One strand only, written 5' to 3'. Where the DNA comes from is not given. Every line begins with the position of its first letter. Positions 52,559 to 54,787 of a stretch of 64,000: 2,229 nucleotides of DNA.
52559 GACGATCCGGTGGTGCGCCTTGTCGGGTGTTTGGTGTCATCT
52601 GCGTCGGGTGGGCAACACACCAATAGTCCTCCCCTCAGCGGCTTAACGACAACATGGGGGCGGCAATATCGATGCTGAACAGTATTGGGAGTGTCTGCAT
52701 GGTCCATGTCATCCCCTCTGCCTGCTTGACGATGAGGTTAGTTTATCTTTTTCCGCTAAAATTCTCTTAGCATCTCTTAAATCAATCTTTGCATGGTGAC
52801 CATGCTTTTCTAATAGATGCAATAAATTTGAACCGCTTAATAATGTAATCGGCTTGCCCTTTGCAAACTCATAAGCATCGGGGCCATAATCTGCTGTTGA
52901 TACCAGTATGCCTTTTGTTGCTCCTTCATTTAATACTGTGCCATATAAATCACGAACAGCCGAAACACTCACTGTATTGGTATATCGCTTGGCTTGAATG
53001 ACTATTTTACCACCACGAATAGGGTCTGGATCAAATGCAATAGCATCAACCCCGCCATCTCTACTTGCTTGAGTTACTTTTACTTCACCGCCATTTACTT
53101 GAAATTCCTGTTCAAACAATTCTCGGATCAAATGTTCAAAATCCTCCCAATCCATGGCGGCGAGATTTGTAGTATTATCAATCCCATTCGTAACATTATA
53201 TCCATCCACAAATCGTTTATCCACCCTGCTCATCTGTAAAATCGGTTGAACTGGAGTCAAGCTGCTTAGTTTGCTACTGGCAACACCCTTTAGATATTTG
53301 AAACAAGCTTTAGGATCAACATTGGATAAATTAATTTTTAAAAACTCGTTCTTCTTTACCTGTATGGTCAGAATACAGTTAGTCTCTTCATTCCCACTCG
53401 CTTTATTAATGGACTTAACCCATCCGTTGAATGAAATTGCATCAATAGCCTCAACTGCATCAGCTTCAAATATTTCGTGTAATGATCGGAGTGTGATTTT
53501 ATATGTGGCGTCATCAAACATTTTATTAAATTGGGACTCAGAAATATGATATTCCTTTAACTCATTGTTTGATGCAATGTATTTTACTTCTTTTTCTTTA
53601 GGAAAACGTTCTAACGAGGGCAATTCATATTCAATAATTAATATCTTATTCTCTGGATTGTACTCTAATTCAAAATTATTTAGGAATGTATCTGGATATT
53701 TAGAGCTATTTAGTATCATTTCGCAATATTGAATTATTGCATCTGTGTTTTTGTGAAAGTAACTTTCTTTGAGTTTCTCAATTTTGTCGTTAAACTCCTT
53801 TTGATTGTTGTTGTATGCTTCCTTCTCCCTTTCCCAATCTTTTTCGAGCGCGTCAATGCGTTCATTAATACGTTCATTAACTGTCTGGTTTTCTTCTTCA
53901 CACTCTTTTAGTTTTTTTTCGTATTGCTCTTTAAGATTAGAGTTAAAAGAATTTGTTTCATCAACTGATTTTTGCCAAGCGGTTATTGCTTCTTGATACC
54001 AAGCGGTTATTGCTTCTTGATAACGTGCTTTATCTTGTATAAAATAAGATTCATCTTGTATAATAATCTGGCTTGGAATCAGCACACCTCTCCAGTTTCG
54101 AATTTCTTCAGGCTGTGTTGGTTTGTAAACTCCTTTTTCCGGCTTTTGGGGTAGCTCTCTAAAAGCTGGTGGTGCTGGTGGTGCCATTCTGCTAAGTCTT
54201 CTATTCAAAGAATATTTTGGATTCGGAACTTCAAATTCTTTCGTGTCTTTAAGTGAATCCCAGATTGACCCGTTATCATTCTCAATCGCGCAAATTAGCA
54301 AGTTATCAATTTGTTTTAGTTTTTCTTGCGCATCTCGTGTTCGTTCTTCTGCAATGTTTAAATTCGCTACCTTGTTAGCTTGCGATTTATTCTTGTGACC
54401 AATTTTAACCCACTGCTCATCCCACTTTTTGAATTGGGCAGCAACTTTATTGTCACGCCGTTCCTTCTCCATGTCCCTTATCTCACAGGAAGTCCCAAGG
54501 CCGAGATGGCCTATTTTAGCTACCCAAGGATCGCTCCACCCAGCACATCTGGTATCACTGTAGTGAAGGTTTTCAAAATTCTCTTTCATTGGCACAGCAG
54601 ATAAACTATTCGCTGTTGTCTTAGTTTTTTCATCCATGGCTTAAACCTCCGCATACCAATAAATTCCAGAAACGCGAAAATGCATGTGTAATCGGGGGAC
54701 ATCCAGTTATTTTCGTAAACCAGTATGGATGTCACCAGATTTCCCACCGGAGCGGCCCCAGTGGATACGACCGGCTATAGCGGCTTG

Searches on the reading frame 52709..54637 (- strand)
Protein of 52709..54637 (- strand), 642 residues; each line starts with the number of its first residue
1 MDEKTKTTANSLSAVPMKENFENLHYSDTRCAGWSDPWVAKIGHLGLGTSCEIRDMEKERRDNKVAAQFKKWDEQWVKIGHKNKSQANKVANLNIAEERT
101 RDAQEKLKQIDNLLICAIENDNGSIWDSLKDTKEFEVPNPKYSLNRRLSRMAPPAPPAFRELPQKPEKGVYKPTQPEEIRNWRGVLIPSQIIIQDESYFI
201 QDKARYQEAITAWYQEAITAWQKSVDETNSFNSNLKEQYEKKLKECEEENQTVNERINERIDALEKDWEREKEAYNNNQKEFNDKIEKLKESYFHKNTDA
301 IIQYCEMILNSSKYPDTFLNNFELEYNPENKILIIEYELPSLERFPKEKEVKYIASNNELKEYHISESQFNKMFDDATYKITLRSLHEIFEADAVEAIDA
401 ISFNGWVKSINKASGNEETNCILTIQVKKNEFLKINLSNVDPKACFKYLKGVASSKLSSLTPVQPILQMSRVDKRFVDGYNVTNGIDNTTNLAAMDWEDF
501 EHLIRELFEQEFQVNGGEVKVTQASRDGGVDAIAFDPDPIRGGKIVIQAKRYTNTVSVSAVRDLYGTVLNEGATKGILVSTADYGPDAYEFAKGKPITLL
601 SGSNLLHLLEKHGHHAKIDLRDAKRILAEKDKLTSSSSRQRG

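Call 3: search_protein_families(library=pfam, proteins=[window:52709-54637:-], max_evalue=0.01)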
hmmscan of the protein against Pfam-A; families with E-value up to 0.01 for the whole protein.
window:52709-54637:- (642 aa): 2 families
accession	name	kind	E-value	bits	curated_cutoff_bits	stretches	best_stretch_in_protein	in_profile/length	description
PF04471.18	Mrr_cat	-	1.2e-31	109.7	21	1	493-609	2-115/115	Restriction endonuclease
PF22722.2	NA-iREase1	-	2.3e-09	37.7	27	1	500-593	1-89/106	NACHT-associated inactive Restriction Endonuclease 1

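Call 4: search_protein_families(library=padloc, proteins=[window:52709-54637:-], max_evalue=0.01)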
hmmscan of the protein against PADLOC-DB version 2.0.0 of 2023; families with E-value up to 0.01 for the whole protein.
window:52709-54637:- (642 aa): 8 families
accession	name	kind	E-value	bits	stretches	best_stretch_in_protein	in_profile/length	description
PDLC03663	mREase_IV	-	9.8e-55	184.2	1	259-612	173-526/544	Type IV methyl-directed restriction enzyme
PDLC04796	PDC-S02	-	6.7e-17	59.5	1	476-613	224-361/390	-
PDLC04819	PDC-S02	-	1.9e-12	45.1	1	495-613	196-310/334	-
PDLC04806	PDC-S02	-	2e-11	41.8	1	492-623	182-314/324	-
PDLC03657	mREase_IV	-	4e-10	37.5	1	518-612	197-294/317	Type IV methyl-directed restriction enzyme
PDLC04815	PDC-S02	-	1.6e-07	29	1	501-588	207-295/346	-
PDLC03203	mREase_II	-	4.8e-06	24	1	499-617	256-379/393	Type II methyl-directed restriction enzyme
PDLC00647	ZorA3|ZorA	-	0.0023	14.4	1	107-292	487-568/780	MotA/ExbB/TolQ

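Call 10: find_homologous_proteins(query=window:52709-54637:-, max_evalue=0.00001)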
Query window:52709-54637:- (642 aa): 1454 proteins with E <= 0.00001 among 8000 candidates; the best 120 are listed.
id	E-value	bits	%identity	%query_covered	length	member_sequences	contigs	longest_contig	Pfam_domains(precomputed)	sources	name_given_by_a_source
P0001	0.0e+0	1456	100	100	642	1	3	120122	PF22722.3,PF04471.19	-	-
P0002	0.0e+0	1192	86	99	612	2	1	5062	PF22722.3,PF04471.19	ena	-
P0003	0.0e+0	1175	85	99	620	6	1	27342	PF22722.3,PF04471.19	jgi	-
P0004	0.0e+0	1057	77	99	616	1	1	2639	PF22722.3,PF04471.19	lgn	-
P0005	5.5e-230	783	61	92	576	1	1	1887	PF22722.3,PF04471.19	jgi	jgi:restriction system protein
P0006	4.7e-225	767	59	96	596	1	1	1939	PF22722.3,PF04471.19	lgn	-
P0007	6.6e-221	753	58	96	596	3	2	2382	PF22722.3,PF04471.19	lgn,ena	-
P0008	2.0e-217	742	57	95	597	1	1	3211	PF22722.3,PF04471.19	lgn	-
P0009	3.8e-217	741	56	95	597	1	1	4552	PF22722.3,PF04471.19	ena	-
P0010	1.3e-215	736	56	95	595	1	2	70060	PF22722.3,PF04471.19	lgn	-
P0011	9.3e-213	726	54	95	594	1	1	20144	PF22722.3,PF04471.19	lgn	-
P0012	2.3e-212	725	54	95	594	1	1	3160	PF22722.3,PF04471.19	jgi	jgi:restriction system protein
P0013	4.2e-212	724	56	95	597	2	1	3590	PF22722.3,PF04471.19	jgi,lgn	jgi:restriction system protein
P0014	2.6e-211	722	55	95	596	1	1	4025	PF22722.3,PF04471.19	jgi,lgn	jgi:restriction system protein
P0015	9.0e-211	720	56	95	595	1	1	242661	PF22722.3,PF04471.19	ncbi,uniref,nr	ncbi:restriction endonuclease [Terrimonas sp.]|uniref:restriction endonuclease n=1 Tax=Terrimonas sp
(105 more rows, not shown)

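Call 13: find_encoding_contigs(protein=P0003, flank=8000, max_places=3)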
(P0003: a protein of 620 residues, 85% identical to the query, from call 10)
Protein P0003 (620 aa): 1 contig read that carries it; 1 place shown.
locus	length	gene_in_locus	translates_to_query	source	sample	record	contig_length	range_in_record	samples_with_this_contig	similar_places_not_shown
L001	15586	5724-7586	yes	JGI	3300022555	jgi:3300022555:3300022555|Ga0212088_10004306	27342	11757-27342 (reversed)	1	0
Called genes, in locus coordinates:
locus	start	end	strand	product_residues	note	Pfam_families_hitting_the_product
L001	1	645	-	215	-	?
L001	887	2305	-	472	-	PF00890:FAD_binding_2 (faint), PF01266:DAO (faint), PF01494:FAD_binding_3 (faint), PF13450:NAD_binding_8 (faint)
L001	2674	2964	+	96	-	-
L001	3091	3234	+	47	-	-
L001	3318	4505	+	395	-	PF13173:AAA_14, PF13635:DUF4143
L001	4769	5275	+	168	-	-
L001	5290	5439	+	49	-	-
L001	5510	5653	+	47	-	-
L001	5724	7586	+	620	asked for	PF04471:Mrr_cat, PF22722:NA-iREase1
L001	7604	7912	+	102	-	-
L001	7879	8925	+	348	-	PF01479:S4, PF00849:PseudoU_synth_2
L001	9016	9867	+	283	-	PF02578:Cu-oxidase_4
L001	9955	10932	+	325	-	PF01073:3Beta_HSD, PF01370:Epimerase, PF02719:Polysacc_synt_2 (faint), PF04321:RmlD_sub_bind (weak), PF16363:GDP_Man_Dehyd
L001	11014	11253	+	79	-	-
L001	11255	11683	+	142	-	PF01850:PIN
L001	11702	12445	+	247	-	PF02348:CTP_transf_3, PF12804:NTP_transf_3 (weak)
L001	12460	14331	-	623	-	PF01134:GIDA, PF12831:FAD_oxidored (weak), PF21680:GIDA_C_1st, PF13932:SAM_GIDA_C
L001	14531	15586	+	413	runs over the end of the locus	PF04055:Radical_SAM, PF16199:Radical_SAM_C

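Call 16: find_encoding_contigs(protein=P0001, flank=10000, max_places=4)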
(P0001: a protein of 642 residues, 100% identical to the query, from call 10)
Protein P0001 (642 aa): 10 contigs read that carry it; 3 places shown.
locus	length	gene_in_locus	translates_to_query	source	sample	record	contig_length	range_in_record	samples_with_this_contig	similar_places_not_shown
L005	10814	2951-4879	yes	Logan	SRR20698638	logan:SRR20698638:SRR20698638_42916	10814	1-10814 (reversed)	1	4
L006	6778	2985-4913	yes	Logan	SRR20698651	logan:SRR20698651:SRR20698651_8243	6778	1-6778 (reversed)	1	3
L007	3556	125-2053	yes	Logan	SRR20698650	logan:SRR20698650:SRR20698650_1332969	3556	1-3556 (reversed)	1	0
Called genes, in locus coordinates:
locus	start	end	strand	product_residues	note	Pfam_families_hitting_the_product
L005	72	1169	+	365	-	-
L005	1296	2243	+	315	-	PF14355:Abi_C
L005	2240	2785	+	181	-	-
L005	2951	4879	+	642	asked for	PF04471:Mrr_cat, PF22722:NA-iREase1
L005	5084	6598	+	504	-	PF00656:Peptidase_C14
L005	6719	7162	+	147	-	-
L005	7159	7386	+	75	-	-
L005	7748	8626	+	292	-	PF02091:tRNA-synt_2e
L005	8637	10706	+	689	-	PF02092:tRNA_synt_2f, PF05746:DALR_1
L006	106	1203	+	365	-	-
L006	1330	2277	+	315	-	PF14355:Abi_C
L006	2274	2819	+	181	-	-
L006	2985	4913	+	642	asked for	PF04471:Mrr_cat, PF22722:NA-iREase1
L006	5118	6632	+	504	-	PF00656:Peptidase_C14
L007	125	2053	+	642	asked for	PF04471:Mrr_cat, PF22722:NA-iREase1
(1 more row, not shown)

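Call 18: find_encoding_contigs(protein=P0002, flank=6000, max_places=3)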
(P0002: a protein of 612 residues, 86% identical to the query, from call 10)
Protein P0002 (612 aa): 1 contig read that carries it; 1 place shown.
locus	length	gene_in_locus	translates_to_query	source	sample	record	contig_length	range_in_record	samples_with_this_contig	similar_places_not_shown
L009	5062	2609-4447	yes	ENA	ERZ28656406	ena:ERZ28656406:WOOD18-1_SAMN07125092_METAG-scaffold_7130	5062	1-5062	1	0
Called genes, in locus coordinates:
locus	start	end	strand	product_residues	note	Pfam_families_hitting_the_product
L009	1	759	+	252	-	?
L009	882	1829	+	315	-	PF14355:Abi_C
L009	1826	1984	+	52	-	-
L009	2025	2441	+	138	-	-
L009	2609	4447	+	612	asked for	PF04471:Mrr_cat, PF22722:NA-iREase1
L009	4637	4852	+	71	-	-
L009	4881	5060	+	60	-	?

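Call 32: search_solved_structures(query=A2, max_evalue=0.01, show_alignments=1)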
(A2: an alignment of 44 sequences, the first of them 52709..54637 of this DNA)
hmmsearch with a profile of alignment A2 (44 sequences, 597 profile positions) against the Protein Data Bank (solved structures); distinct sequences matched with E-value up to 0.01: 0.

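Call 34: find_related_loci(query=A2, collection=metagenome_contigs, flank=8000)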
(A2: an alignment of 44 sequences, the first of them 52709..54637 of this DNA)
Query A2 (642 aa) in metagenome_contigs; peptide patterns used: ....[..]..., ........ (x = any residue, [..] = any of these).
600 stretches matched a pattern (row limit reached: there are more); 346 encode a relative of the query (tblastn E <= 1e-3); the best 80 are kept; 80 distinct loci.
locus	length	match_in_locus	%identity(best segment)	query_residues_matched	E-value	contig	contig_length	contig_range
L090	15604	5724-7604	85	1-642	0e+0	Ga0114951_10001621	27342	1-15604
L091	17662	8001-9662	56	38-632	0e+0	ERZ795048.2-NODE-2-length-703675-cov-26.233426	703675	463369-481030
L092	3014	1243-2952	55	6-632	0e+0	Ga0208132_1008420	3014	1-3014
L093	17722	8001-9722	56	38-630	0e+0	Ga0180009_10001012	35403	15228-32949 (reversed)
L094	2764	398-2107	55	6-632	0e+0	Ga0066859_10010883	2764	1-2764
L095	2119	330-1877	57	38-631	0e+0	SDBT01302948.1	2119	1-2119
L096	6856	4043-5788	56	44-639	0e+0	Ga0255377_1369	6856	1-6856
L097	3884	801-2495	55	38-632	0e+0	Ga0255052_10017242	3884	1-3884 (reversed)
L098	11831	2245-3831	58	62-631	0e+0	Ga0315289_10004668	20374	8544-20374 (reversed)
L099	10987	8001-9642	70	44-631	0e+0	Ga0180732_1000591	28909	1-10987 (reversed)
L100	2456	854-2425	53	62-630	0e+0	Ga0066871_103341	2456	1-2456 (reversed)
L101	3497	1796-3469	53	38-640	0e+0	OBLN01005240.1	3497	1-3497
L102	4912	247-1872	53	44-630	0e+0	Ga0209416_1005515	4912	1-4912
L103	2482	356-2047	50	38-624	0e+0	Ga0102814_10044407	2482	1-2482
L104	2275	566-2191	53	64-635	0e+0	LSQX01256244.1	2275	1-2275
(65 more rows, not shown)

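Call 44: predict_structure(alignment_id=A2)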
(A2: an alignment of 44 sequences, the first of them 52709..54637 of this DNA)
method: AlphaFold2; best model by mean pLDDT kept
length: 642 residues; sequences in the alignment: 44
mean_pLDDT: 75.2   pTM: 0.49
mean pLDDT of the five models: 75.2, 74.6, 74.2, 69.5, 69.2
residues with pLDDT >= 90: 166; 70-90: 286; 50-70: 80; < 50: 110
segments of 3 or more residues with pLDDT < 50: 1-17, 175-181, 183-201, 471-478, 515-519, 522-543, 561-574, 581-585, 594-600, 638-642
pLDDT, mean of each block of 10 residues (from residue 1): 38 50 86 73 90 89 92 89 86 91 90 70 68 88 85 86 80 49 47 43 67 84 91 92 91 90 92 93 91 90 90 82 88 92 89 85 90 92 92 88 89 76 90 84 87 78 68 43 79 79 75 53 42 37 52 55 38 48 52 47 71 80 79 62 40
secondary structure, 60 per line:
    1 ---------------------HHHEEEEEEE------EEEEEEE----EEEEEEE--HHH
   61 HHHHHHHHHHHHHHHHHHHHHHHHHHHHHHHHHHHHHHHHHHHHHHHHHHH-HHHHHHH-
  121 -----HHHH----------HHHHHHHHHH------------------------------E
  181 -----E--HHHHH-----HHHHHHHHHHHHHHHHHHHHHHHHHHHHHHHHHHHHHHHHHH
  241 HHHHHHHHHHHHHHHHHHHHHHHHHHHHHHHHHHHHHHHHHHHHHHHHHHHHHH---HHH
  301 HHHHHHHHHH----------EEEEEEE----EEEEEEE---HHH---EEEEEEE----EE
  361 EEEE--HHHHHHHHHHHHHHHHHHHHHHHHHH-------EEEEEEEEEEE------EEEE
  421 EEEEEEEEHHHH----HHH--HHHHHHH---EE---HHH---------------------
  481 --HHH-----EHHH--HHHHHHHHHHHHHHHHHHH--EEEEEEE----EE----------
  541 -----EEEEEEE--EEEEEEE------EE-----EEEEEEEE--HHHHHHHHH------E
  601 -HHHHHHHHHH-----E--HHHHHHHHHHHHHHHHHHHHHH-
elements in order (helices of 4 or more, strands of 3 or more residues): E25-31 E38-44 E49-55 H58-111 H113-119 H126-129 H140-149 H189-193 H199-294 H298-310 E321-327 E332-338 E348-354 E359-364 H367-392 E400-410 E417-428 H429-432 H442-448 H497-515 E518-524 E546-552 E555-561 E575-582 H585-593 H602-611 H620-641

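Call 49: fold_search(model_id=the predicted structure, library=pdb)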
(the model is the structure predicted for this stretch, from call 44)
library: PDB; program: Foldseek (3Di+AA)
matches with E <= 10: 151; with E <= 0.001: 0
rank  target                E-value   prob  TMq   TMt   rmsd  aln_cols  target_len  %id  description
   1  3ib5                  9.9e-02  0.51  0.08  0.12   8.0        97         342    8  Crystal structure of Sex pheromone precursor (YP_536235.1) from LACTOBACILLUS SALIVARIUS SUBSP. SALIVARIUS UCC118 at 1.3 (released 2009-08-04)
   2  9r2v_A                2.1e-01  0.60  0.11  0.36   9.2       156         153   11  De novo designed M16 protein fold (released 2025-05-14)
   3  9r2v_C                2.5e-01  0.57  0.11  0.37  12.1       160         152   13  De novo designed M16 protein fold (released 2025-05-14)
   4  5k4c                  3.1e-01  0.30  0.09  0.14  17.9       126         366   17  Structure of eukaryotic translation initiation factor 3 subunit D (eIF3d) cap binding domain from Nasonia vitripennis, C (released 2016-07-27)
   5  5k4d_B                3.1e-01  0.15  0.09  0.14  20.4       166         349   14  Structure of eukaryotic translation initiation factor 3 subunit D (eIF3d) cap binding domain from Nasonia vitripennis, (released 2016-07-27)
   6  5csl_A                3.1e-01  0.06  0.10  0.04  17.6       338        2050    9  Crystal structure of the 500 kD yeast acetyl-CoA carboxylase holoenzyme dimer (released 2015-10-28)
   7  8ppl_Ix               3.4e-01  0.30  0.09  0.12  17.6       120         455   14  MERS-CoV Nsp1 bound to the human 43S pre-initiation complex (released 2023-10-18)
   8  9r2v_F                3.6e-01  0.54  0.11  0.38   8.5       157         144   11  De novo designed M16 protein fold (released 2025-05-14)
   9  8hhj_A                4.0e-01  0.60  0.10  0.50  11.3       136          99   10  Crystal structure of the MafB2-CTMGI-2B16B6/MafI2MGI-2B16B6 complex (released 2023-11-15)
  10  8oz0_x                4.0e-01  0.18  0.08  0.11  17.4       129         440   16  Structure of a human 48S translation initiation complex with eIF4F and eIF4A (released 2024-02-07)
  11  5k4b_A                5.9e-01  0.25  0.09  0.15  14.0       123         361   11  Structure of eukaryotic translation initiation factor 3 subunit D (eIF3d) cap binding domain from Nasonia vitripennis, (released 2016-07-27)
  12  6zmw_x                5.9e-01  0.18  0.09  0.13  13.3       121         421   13  Structure of a human 48S translational initiation complex (released 2020-09-23)
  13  5k4b_B                6.9e-01  0.23  0.09  0.15  14.2       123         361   11  Structure of eukaryotic translation initiation factor 3 subunit D (eIF3d) cap binding domain from Nasonia vitripennis, (released 2016-07-27)
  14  3sm4_A                6.9e-01  0.10  0.07  0.16  16.9       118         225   11  Crystal Structure of the K131A Mutant of Lambda Exonuclease in Complex with a 5'-Phosphorylated 14-mer/12-mer Duplex a (released 2011-07-20)
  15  9bln_x                7.3e-01  0.20  0.09  0.13  17.6       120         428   14  The structure of human Pdcd4 bound to the 40S-eIF4A-eIF3-eIF1 complex (released 2024-09-04)
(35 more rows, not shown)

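Call 50: search_protein_families(library=ncbifam, proteins=[window:52709-54637:-], max_evalue=0.01)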
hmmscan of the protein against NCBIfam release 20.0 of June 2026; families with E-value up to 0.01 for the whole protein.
window:52709-54637:- (642 aa): 1 family
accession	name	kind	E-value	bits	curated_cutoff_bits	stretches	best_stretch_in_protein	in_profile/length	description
NF001384.0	PRK00279.2-2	equivalog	0.0067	16.2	152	0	218-303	86-170/191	adenylate kinase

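Call 66: search_dna_similar(query=window:52712-54637:-, collection=plasmids, mode=protein, max_rows=12)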
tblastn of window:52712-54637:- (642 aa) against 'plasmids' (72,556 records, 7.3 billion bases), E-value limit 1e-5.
Records with a match: 981; places in all: 984; records where one place covers at least 80% of the query: 5.
Best place of each record, by identity: <60% 981.
By first word of the organism name: Klebsiella 782; Citrobacter 60; Providencia 33; Escherichia 31; Xylella 11; Streptomyces 5; Enterobacter 5; Proteus 5; Vibrio 5; Methylobacterium 4; and 31 more.
By predicted mobility (MOB-suite, as given by PLSDB): conjugative 463; non-mobilizable 434; mobilizable 84.
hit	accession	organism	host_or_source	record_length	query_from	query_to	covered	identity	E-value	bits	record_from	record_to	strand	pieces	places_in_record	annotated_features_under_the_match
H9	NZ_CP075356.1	Pseudochrobactrum algeriensis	Bos taurus,cell culture,lymph nodes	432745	63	627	88%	42.4%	1e-121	405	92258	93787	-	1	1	restriction endonuclease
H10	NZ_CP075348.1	Pseudochrobactrum algeriensis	Bos taurus,cell culture,lymph nodes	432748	63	627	88%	42.4%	1e-121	405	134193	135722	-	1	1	restriction endonuclease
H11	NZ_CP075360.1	Pseudochrobactrum algeriensis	Bos taurus,cell culture,lymph nodes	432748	63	627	88%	42.4%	1e-121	405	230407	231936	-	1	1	restriction endonuclease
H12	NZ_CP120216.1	Agrobacterium leguminum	-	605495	52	628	90%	33.4%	4e-80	284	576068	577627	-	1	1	restriction endonuclease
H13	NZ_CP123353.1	Agrobacterium pusense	laboratory contaminant from a culture ...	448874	52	618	88%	31.8%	3e-80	285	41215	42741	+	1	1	restriction endonuclease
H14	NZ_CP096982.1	Clostridium felsineum DSM 794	whole organism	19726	308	621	49%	47.8%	6e-86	301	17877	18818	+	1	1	restriction endonuclease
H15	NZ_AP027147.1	Methylocystis iwaonis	-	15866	270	626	56%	38.1%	1e-69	253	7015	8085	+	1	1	restriction endonuclease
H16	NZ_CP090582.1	Methylobacterium radiotolerans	Pure isolate,Urban soil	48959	244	597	55%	38.3%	3e-75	270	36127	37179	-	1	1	restriction endonuclease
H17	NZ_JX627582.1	Methylobacterium oryzae CBMB20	-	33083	244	597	55%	38.0%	3e-76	273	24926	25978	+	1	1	restriction endonuclease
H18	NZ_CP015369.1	Methylobacterium phyllosphaerae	cell culture,leaf tissues of rice in ...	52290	244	597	55%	38.0%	3e-76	273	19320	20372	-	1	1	restriction endonuclease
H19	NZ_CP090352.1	Methylobacterium oryzae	single cell,soil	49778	244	597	55%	38.0%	5e-76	272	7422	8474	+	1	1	restriction endonuclease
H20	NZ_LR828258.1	Xanthomonas hortorum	Lactuca sp.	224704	260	597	53%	38.3%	2e-74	268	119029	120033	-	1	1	restriction endonuclease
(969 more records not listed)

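Call 79: get_annotated_region(hit=H9, flank=6000)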
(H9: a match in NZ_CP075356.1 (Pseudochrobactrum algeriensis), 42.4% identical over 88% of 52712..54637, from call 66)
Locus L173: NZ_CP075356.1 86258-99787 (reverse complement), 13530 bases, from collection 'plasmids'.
description: Pseudochrobactrum algeriensis strain C150915_16 plasmid pPB16_1, complete sequence
organism: Pseudochrobactrum algeriensis (NCBI taxid 2834768)
taxonomy: Bacteria; Pseudomonadota; Alphaproteobacteria; Hyphomicrobiales; Brucellaceae; Pseudochrobactrum; Pseudochrobactrum algeriensis
host: -; source: Bos taurus,cell culture,lymph nodes; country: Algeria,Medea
typing (MOB-suite, as given by PLSDB): non-mobilizable
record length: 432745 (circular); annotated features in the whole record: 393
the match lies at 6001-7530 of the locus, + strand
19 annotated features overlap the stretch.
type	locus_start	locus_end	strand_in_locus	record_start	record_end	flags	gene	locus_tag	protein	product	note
CDS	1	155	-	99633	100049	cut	-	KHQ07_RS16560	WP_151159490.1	hypothetical protein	-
CDS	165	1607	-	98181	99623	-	-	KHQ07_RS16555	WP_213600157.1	DnaB-like helicase C-terminal domain-containing protein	GO:0006260 - DNA replication [Evidence IEA]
CDS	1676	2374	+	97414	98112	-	-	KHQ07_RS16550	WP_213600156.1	hypothetical protein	-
CDS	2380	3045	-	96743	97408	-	-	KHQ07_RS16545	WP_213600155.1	hypothetical protein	-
CDS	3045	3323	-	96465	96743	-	-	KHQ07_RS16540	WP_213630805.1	hypothetical protein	-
CDS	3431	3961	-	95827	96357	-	-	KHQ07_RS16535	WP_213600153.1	hypothetical protein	-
CDS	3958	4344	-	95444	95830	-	-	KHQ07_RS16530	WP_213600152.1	hypothetical protein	-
CDS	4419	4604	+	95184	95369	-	-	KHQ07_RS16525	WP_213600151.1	hypothetical protein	-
CDS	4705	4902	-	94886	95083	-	-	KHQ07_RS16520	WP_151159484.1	Cro/CI family transcriptional regulator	-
CDS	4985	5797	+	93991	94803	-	-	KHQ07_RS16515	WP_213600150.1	LexA family transcriptional regulator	-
CDS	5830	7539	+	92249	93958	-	-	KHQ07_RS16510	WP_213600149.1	restriction endonuclease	-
CDS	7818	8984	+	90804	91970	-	tcmP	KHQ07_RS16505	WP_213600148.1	three-Cys-motif partner protein TcmP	-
CDS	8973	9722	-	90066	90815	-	-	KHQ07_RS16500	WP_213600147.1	DUF5131 family protein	-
CDS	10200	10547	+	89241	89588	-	-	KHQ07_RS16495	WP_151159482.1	hypothetical protein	-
CDS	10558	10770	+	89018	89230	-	-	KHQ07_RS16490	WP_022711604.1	hypothetical protein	-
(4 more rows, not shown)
